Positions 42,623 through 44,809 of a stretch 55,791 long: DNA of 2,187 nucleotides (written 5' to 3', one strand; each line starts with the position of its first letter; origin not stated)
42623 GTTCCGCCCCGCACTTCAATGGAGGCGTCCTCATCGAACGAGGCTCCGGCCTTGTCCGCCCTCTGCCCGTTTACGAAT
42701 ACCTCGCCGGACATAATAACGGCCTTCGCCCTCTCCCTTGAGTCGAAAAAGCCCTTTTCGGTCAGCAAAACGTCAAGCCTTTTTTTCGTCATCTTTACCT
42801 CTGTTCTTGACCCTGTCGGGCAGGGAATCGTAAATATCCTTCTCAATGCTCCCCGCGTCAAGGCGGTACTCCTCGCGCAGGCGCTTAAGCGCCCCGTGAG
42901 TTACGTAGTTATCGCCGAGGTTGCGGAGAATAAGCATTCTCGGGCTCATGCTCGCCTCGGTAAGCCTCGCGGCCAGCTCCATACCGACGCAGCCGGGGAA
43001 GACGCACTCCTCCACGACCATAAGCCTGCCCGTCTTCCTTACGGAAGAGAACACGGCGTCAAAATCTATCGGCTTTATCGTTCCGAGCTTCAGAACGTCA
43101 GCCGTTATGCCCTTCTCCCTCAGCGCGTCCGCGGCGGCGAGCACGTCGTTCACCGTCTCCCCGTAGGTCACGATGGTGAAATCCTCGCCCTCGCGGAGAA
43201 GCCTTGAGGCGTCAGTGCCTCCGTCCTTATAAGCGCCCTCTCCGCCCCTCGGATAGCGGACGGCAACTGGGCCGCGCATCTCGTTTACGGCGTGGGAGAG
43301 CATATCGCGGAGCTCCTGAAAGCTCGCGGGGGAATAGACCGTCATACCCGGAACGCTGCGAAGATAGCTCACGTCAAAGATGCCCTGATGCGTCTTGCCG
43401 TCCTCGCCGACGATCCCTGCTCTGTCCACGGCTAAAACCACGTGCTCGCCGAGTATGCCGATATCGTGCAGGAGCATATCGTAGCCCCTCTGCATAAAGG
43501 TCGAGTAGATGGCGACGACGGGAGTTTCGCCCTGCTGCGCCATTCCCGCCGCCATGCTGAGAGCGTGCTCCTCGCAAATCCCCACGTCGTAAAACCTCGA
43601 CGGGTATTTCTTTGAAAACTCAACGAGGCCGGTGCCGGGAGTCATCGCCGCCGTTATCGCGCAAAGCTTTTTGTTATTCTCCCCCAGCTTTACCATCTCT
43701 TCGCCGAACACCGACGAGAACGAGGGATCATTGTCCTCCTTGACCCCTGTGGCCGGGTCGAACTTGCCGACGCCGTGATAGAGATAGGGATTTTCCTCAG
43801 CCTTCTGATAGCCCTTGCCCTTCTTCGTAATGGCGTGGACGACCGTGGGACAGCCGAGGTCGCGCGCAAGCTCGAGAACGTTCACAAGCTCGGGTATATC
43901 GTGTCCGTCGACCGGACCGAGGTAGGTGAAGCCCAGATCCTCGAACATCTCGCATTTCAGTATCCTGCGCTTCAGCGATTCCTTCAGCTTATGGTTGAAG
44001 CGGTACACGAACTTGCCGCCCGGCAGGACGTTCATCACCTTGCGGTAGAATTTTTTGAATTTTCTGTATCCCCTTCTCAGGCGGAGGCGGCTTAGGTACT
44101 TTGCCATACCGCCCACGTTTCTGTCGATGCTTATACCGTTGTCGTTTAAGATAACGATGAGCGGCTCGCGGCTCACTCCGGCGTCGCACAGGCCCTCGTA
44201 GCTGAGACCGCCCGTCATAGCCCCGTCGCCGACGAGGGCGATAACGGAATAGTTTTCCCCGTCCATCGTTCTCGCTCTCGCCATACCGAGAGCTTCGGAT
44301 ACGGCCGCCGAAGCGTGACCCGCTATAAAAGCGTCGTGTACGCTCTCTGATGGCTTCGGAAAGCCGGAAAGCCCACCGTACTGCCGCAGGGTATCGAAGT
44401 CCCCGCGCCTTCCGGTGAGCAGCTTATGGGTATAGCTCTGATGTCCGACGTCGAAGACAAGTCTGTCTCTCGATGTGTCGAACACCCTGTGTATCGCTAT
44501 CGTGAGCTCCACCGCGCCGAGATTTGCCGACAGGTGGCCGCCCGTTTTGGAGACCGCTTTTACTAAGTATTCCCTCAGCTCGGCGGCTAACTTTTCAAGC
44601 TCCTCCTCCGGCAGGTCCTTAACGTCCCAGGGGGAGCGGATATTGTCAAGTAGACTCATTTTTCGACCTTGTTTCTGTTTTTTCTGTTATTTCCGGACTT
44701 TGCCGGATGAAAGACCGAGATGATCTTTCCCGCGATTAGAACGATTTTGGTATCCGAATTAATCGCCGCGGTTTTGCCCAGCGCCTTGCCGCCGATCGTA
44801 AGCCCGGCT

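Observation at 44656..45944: OLE RNA plus OapA-like membrane protein embedded in the ispA-dxs operon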

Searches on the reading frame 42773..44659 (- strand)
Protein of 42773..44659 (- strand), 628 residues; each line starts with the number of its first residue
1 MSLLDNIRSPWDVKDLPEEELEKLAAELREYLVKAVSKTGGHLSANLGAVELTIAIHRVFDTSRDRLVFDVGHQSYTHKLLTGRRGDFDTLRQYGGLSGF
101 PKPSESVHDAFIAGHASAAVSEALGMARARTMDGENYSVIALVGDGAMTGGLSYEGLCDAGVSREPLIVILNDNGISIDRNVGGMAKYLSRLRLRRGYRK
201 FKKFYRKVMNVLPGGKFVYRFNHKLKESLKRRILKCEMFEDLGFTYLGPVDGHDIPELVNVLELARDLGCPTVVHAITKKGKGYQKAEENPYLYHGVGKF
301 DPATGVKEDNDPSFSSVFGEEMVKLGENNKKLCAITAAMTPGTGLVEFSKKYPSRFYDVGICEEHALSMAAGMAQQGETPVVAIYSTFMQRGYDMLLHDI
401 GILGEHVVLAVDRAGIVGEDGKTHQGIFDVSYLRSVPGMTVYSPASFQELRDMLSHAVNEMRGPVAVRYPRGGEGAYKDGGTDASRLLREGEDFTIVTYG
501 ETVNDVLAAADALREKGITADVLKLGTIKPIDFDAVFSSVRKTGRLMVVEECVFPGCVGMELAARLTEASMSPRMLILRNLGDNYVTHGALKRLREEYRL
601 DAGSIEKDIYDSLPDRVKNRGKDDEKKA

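Call 3: search_protein_families(library=pfam, proteins=[window:42773-44659:-])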
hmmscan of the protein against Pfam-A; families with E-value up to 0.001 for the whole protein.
window:42773-44659:- (628 aa): 6 families
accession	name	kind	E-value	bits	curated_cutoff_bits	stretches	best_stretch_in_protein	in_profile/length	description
PF13292.11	DXP_synthase_N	-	1.4e-110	369.4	21.2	1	4-278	1-274/274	1-deoxy-D-xylulose-5-phosphate synthase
PF02779.29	Transket_pyr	-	1.2e-39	136.2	27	1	313-472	4-170/174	Transketolase, pyrimidine binding domain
PF02780.25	Transketolase_C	-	1.9e-25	89.6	25.9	1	486-605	4-124/124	Transketolase, C-terminal domain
PF00456.26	Transketolase_N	-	1.1e-06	28.3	22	1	26-184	7-193/334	Transketolase, thiamine diphosphate binding domain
PF17147.9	PFOR_II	-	3.2e-05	24.7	27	1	493-586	2-97/102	Pyruvate:ferredoxin oxidoreductase core domain II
PF00676.26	E1_dh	-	7.1e-05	22.3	22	1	118-178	105-165/300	Dehydrogenase E1 component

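Call 4: search_protein_families(library=ncbifam, proteins=[window:42773-44659:-])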
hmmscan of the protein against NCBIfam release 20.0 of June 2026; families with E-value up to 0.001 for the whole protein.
window:42773-44659:- (628 aa): 14 families
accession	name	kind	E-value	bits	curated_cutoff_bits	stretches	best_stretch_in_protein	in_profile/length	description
TIGR00204.1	dxs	equivalog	7.9e-202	672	465.95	1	6-613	3-615/616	1-deoxy-D-xylulose-5-phosphate synthase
NF003933.0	PRK05444.2-2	equivalog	1e-164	549.4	395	1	2-611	6-603/606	1-deoxy-D-xylulose-5-phosphate synthase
NF008968.0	PRK12315.1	subfamily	2.4e-138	462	510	2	2-200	2-200/582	1-deoxy-D-xylulose-5-phosphate synthase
NF004559.0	PRK05899.2-5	equivalog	1.4e-57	195.3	488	3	316-608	322-619/627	transketolase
NF004556.0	PRK05899.2-2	equivalog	1.5e-31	109.4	575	1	315-612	325-637/639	transketolase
NF006667.0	PRK09212.1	subfamily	1.2e-20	73.7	321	1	415-570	120-280/327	pyruvate dehydrogenase complex E1 component subunit beta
NF008854.0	PRK11892.1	equivalog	1.2e-19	70.3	454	1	485-570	334-419/464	pyruvate dehydrogenase complex E1 component subunit beta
TIGR00232.1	tktlase_bact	equivalog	2.6e-16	59.2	682.25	2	348-526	390-575/654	transketolase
NF004558.0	PRK05899.2-4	equivalog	9.3e-12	44.1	788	1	347-518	384-562/651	transketolase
TIGR03181.1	PDH_E1_alph_x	equivalog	5.3e-08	32.1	411.35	1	115-178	123-186/341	pyruvate dehydrogenase (acetyl-transferring) E1 component subunit alpha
NF007201.0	PRK09622.1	equivalog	7.6e-06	25.1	590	1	491-597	267-377/405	2-oxoacid:ferredoxin oxidoreductase subunit alpha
TIGR03336.1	IOR_alpha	equivalog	1.3e-05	23.7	650.9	0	493-552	232-288/595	indolepyruvate ferredoxin oxidoreductase subunit alpha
TIGR03182.1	PDH_E1_alph_y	equivalog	5.1e-05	22.4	393.85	1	110-178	104-174/315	pyruvate dehydrogenase (acetyl-transferring) E1 component subunit alpha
NF006412.0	PRK08659.1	equivalog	0.0007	18.9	411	0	490-550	273-333/378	2-oxoacid:acceptor oxidoreductase subunit alpha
